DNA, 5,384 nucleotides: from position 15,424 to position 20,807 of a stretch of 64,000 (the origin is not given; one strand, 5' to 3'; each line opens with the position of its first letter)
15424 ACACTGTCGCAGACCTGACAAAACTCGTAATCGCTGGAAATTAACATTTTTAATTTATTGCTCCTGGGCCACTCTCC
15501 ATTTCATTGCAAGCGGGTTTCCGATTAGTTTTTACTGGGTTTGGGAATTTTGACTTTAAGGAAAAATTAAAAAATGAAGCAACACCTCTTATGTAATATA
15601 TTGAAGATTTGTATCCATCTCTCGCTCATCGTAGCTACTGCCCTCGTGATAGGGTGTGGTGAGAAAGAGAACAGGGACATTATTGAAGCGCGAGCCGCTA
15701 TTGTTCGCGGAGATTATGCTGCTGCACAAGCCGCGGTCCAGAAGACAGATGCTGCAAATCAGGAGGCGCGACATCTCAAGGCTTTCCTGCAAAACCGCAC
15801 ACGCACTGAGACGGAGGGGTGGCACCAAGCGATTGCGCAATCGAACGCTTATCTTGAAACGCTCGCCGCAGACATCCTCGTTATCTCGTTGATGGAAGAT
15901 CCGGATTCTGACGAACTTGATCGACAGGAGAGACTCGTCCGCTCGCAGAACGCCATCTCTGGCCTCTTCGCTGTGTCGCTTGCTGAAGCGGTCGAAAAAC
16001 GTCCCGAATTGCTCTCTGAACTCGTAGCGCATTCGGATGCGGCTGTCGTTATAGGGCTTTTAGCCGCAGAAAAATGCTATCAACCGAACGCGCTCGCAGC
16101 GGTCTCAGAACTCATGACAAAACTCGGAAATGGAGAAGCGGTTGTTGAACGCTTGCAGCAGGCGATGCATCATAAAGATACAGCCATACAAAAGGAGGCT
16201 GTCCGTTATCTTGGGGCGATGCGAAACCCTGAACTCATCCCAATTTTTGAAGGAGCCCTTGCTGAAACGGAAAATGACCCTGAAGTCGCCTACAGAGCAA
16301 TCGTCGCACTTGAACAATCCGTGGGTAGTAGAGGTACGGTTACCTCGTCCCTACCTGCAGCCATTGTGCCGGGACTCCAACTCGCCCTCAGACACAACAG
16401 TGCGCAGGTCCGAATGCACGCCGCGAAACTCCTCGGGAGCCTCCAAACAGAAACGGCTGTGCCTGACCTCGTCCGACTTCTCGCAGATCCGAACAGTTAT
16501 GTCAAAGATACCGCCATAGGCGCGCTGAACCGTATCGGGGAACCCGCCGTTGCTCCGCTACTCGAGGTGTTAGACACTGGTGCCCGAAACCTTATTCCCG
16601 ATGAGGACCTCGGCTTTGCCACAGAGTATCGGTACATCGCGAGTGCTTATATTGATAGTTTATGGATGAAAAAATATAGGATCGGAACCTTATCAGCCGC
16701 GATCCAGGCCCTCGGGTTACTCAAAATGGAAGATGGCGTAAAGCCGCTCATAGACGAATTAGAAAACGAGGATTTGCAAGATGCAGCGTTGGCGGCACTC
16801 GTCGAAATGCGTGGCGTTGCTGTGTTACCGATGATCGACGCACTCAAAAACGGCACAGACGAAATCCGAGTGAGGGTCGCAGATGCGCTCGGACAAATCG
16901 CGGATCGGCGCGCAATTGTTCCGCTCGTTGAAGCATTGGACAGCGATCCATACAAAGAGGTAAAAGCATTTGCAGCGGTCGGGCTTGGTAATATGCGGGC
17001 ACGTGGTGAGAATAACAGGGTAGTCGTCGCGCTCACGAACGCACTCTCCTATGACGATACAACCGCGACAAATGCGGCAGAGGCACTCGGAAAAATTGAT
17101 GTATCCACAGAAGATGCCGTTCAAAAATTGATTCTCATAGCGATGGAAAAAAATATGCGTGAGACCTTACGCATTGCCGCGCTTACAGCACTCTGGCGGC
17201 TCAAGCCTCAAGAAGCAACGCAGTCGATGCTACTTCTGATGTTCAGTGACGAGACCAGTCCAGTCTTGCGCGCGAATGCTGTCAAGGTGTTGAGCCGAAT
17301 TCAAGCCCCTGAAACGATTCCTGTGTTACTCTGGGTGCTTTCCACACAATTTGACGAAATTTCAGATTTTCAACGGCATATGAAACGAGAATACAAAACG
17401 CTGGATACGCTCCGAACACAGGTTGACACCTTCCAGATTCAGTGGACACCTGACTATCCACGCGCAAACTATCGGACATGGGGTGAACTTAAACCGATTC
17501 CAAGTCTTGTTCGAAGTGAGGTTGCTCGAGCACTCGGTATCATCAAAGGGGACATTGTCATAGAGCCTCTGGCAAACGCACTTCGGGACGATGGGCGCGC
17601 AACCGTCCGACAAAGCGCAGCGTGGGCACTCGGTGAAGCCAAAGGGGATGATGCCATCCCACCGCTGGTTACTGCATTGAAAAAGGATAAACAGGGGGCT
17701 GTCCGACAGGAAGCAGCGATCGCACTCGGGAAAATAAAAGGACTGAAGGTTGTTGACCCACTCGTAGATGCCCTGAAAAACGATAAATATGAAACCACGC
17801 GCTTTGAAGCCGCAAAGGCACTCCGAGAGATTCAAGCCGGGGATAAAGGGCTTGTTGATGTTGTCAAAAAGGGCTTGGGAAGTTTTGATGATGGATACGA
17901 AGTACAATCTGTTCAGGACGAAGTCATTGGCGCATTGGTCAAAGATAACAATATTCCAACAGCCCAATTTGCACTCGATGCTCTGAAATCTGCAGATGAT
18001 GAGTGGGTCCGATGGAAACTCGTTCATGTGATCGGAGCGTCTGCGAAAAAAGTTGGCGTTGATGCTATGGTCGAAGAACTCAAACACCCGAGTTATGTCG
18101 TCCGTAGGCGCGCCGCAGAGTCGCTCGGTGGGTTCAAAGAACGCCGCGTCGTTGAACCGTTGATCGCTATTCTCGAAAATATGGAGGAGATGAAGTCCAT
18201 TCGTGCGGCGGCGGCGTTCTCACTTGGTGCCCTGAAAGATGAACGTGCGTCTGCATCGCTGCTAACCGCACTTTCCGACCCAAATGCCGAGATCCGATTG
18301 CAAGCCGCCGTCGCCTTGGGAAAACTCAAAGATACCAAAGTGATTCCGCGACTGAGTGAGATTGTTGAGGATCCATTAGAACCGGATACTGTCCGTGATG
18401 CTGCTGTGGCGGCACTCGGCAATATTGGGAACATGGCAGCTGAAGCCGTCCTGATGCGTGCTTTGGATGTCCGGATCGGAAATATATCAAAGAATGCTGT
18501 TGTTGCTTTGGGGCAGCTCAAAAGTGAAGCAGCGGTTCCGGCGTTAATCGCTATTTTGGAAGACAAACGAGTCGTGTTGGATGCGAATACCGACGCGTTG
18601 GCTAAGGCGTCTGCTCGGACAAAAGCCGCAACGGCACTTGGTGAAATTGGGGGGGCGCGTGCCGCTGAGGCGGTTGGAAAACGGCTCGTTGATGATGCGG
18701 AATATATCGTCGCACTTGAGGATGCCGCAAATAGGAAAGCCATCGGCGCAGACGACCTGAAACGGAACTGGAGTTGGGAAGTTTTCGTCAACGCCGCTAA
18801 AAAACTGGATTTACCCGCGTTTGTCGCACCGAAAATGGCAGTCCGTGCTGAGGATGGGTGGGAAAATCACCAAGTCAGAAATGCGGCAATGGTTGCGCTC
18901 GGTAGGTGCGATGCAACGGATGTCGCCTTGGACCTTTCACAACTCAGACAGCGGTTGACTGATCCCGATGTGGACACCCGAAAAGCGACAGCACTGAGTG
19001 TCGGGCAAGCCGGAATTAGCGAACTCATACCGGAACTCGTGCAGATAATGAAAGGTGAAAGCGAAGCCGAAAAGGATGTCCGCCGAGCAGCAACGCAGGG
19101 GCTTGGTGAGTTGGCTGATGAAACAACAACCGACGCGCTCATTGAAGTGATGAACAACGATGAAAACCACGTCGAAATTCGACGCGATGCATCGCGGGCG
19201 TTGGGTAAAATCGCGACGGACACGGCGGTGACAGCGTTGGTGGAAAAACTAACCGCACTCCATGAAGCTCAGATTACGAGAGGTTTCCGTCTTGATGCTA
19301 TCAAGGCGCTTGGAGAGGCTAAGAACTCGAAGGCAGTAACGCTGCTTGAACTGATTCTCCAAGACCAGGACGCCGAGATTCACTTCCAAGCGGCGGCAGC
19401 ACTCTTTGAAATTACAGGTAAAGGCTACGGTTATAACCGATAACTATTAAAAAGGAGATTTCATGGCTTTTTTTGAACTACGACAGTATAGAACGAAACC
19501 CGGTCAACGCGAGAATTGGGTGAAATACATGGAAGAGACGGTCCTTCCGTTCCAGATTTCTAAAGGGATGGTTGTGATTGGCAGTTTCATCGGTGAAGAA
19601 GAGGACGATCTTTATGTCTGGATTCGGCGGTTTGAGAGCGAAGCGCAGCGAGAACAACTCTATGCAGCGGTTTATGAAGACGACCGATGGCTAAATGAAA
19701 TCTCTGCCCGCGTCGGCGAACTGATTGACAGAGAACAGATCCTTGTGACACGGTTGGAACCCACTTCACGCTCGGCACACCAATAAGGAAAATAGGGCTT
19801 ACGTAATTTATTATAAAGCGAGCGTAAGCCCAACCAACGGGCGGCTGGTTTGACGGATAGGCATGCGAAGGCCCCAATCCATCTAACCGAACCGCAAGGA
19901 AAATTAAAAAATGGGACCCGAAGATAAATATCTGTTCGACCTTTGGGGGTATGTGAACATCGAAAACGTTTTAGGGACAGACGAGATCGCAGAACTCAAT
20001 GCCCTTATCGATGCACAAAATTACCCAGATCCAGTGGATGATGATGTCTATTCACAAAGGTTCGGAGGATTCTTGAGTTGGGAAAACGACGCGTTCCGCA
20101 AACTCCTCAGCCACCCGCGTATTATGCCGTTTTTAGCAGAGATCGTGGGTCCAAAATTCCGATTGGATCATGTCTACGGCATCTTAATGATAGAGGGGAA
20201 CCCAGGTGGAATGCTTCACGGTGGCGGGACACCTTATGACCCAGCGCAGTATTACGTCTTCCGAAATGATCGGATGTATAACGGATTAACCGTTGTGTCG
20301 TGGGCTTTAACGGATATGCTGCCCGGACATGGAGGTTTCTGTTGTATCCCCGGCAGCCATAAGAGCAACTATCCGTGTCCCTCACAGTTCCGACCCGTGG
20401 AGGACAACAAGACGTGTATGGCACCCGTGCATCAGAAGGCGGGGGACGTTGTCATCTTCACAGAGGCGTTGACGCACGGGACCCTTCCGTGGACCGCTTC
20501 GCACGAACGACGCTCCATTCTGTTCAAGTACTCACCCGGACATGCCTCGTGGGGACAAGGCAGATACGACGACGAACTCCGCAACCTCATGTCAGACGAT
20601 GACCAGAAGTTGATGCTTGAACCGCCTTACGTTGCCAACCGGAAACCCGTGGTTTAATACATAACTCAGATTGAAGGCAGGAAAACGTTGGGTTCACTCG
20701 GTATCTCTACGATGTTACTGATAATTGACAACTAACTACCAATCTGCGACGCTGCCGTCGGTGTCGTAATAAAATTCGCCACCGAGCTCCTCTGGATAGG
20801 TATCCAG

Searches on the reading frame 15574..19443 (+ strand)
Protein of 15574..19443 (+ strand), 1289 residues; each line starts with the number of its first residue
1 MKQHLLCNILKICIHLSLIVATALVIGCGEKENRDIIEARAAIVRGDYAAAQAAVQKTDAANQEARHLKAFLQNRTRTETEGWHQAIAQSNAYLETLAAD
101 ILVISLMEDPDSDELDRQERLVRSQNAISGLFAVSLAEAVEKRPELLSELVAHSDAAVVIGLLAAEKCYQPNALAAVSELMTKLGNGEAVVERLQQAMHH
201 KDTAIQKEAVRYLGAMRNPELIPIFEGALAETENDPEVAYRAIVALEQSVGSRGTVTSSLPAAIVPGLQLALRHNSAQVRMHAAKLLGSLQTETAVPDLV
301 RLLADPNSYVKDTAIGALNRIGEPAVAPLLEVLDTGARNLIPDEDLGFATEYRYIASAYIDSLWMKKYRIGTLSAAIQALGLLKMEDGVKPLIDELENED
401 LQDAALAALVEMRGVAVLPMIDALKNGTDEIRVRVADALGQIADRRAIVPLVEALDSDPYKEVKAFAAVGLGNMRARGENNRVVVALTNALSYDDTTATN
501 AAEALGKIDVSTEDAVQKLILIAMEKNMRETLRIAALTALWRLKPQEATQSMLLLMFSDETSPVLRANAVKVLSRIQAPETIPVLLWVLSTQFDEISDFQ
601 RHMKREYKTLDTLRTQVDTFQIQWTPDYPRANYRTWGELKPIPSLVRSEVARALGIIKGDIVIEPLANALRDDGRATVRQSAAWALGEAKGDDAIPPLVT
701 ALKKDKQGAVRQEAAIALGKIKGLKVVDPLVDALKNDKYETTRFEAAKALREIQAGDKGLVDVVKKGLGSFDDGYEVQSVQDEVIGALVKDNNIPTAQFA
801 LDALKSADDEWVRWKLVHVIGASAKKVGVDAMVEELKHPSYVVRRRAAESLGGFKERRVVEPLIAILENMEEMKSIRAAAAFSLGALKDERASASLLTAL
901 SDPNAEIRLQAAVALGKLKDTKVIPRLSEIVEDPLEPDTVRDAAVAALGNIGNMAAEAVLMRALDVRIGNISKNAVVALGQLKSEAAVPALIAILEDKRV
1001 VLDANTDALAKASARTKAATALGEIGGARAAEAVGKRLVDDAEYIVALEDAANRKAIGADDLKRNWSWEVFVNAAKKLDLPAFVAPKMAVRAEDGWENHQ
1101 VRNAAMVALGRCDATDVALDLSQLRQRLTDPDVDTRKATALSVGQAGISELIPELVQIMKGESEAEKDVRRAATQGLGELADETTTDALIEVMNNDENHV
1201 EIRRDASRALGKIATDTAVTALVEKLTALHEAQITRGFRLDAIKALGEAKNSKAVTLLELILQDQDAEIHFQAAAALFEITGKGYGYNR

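Call 71: search_protein_families(library=pfam, proteins=[window:15574-19443:+], max_evalue=0.000001)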
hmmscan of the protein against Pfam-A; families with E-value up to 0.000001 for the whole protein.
window:15574-19443:+ (1289 aa): 7 families
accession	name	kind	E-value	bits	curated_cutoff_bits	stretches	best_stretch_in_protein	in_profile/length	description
PF13646.12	HEAT_2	-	1.1e-108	356.2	27.7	8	663-751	1-88/88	HEAT repeats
PF03130.22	HEAT_PBS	-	6.2e-62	199.4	20.9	0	678-703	1-26/27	PBS lyase HEAT-like repeat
PF02985.28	HEAT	-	4.3e-37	123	23.5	0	896-918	5-27/31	HEAT repeat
PF13513.12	HEAT_EZ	-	6.2e-24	84.4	27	0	662-688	29-54/55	HEAT-like repeat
PF00514.29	Arm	-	1.8e-18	66.3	20.6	0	725-753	12-39/41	Armadillo/beta-catenin-like repeat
PF12717.13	Cnd1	-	2.2e-13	51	26.4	0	891-960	21-94/162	non-SMC mitotic condensation complex subunit 1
PF01347.28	Vitellogenin_N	-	1.8e-11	43.8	24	0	1123-1224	466-571/590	Lipoprotein amino terminal region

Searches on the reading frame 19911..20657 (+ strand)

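Call 72: search_protein_families(library=pfam, proteins=[window:19911-20657:+], max_evalue=0.000001)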
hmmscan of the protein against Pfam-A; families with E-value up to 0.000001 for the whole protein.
window:19911-20657:+ (248 aa): 1 family
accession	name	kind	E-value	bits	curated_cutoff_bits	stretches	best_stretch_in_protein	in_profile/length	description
PF05721.19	PhyH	-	3.6e-14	54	22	1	11-201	3-212/213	Phytanoyl-CoA dioxygenase (PhyH)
